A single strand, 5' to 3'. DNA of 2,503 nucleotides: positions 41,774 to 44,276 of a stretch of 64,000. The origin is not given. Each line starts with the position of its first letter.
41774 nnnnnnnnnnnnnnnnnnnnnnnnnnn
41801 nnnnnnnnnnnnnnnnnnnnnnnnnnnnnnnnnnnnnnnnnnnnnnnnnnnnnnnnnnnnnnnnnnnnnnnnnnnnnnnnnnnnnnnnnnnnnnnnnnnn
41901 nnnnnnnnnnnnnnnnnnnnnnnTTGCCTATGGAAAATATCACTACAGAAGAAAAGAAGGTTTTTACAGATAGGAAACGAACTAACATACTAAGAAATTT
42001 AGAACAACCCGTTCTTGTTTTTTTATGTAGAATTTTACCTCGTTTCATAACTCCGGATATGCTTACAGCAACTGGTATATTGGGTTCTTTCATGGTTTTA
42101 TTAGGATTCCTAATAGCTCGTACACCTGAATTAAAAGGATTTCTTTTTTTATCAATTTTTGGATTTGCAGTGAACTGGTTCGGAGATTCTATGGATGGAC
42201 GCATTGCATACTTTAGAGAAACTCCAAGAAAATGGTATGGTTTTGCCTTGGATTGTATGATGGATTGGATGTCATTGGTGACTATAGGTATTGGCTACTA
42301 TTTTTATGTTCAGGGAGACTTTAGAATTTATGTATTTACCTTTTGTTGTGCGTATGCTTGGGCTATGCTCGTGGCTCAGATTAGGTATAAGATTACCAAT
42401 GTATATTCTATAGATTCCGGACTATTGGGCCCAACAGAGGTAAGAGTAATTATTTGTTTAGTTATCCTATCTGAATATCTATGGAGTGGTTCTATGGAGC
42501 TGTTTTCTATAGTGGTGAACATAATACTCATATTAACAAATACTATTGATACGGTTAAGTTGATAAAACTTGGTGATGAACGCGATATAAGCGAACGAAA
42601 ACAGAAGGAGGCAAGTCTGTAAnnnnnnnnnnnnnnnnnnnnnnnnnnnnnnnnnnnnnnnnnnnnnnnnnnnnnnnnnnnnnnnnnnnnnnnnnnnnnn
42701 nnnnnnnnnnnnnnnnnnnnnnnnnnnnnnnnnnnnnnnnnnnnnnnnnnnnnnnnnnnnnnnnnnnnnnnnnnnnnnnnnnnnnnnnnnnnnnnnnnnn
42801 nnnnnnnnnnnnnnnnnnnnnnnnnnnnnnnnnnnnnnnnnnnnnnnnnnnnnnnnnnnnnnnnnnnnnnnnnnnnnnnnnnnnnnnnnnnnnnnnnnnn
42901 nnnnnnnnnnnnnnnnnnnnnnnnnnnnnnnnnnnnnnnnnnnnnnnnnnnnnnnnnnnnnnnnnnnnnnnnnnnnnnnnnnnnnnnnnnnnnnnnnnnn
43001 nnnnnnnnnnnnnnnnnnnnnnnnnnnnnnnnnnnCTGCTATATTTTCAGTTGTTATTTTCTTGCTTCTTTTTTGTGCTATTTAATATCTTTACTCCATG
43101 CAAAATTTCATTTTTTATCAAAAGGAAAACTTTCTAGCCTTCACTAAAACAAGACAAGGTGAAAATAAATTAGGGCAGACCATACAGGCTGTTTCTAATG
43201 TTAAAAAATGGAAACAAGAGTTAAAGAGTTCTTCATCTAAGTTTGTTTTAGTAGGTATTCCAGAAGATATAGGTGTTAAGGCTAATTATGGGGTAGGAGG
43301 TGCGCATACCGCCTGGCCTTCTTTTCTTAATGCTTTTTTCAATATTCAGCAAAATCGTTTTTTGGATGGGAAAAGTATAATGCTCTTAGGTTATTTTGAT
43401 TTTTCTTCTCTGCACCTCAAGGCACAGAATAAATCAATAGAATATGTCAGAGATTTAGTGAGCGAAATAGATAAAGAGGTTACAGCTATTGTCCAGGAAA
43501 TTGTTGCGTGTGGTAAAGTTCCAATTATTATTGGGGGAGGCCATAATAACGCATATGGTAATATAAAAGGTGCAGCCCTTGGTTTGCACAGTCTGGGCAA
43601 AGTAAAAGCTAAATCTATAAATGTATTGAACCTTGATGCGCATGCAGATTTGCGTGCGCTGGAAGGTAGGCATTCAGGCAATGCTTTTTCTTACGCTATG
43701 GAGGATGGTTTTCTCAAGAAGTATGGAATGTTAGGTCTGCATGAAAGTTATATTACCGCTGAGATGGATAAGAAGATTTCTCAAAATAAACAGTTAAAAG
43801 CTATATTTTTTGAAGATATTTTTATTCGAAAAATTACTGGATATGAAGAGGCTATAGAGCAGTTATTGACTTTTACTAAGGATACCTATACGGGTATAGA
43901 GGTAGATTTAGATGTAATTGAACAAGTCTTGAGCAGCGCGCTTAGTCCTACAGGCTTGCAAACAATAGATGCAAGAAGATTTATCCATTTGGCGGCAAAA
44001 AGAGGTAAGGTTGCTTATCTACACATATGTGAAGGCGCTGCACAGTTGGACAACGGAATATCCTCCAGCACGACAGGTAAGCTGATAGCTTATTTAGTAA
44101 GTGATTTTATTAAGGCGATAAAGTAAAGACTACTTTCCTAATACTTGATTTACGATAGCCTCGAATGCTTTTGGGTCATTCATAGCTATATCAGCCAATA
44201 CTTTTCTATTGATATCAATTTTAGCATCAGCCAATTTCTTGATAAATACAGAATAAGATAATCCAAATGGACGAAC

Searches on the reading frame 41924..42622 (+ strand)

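Call 3: search_protein_families(library=pfam, proteins=[window:41924-42622:+], max_evalue=0.01)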
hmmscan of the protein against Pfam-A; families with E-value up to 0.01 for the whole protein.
window:41924-42622:+ (232 aa): 1 family
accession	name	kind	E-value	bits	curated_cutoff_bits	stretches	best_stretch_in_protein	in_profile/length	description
PF01066.26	CDP-OH_P_transf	-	0.00014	22.7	22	1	42-193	2-138/152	CDP-alcohol phosphatidyltransferase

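Call 4: search_protein_families(library=ncbifam, proteins=[window:41924-42622:+], max_evalue=0.01)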
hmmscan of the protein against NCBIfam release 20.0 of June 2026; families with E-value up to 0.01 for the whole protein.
window:41924-42622:+ (232 aa): 1 family
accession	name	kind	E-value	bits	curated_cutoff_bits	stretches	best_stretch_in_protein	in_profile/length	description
NF040950.1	archin_ph_syn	equivalog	5.5e-06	26.4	180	1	41-205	23-176/191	archaetidylinositol phosphate synthase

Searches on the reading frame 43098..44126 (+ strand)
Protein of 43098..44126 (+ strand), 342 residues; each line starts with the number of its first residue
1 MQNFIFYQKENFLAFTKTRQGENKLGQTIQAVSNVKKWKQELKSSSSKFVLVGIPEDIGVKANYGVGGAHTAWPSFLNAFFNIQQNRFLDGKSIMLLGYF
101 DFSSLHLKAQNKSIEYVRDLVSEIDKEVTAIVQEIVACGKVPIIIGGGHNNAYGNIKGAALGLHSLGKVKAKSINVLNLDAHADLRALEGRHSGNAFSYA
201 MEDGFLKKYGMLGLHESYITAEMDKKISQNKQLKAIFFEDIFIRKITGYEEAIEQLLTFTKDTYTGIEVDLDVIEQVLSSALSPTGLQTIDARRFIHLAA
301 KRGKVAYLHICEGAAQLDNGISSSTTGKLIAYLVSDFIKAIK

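Call 3: search_protein_families(library=pfam, proteins=[window:43098-44126:+], max_evalue=0.01)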
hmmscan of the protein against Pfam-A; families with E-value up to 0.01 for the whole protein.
window:43098-44126:+ (342 aa): 1 family
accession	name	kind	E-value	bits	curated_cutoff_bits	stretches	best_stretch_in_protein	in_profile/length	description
PF00491.26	Arginase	-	5.2e-22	79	22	1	48-332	2-276/280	Arginase family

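Call 4: search_protein_families(library=ncbifam, proteins=[window:43098-44126:+], max_evalue=0.01)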
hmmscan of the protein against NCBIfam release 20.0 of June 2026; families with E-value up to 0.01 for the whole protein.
window:43098-44126:+ (342 aa): 4 families
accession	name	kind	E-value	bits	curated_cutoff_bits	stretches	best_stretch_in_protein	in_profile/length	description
TIGR01227.1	hutG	equivalog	3.9e-27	95.3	229.15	1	17-339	8-307/307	formimidoylglutamase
NF010347.0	PRK13775.1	equivalog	1.9e-11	43.8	381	1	46-315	48-304/331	formimidoylglutamase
TIGR01229.1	rocF_arginase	equivalog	1e-09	38.2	227.6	1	111-195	56-133/300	arginase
TIGR01230.1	agmatinase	equivalog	2.8e-07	30.4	174.3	1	100-332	55-271/275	agmatinase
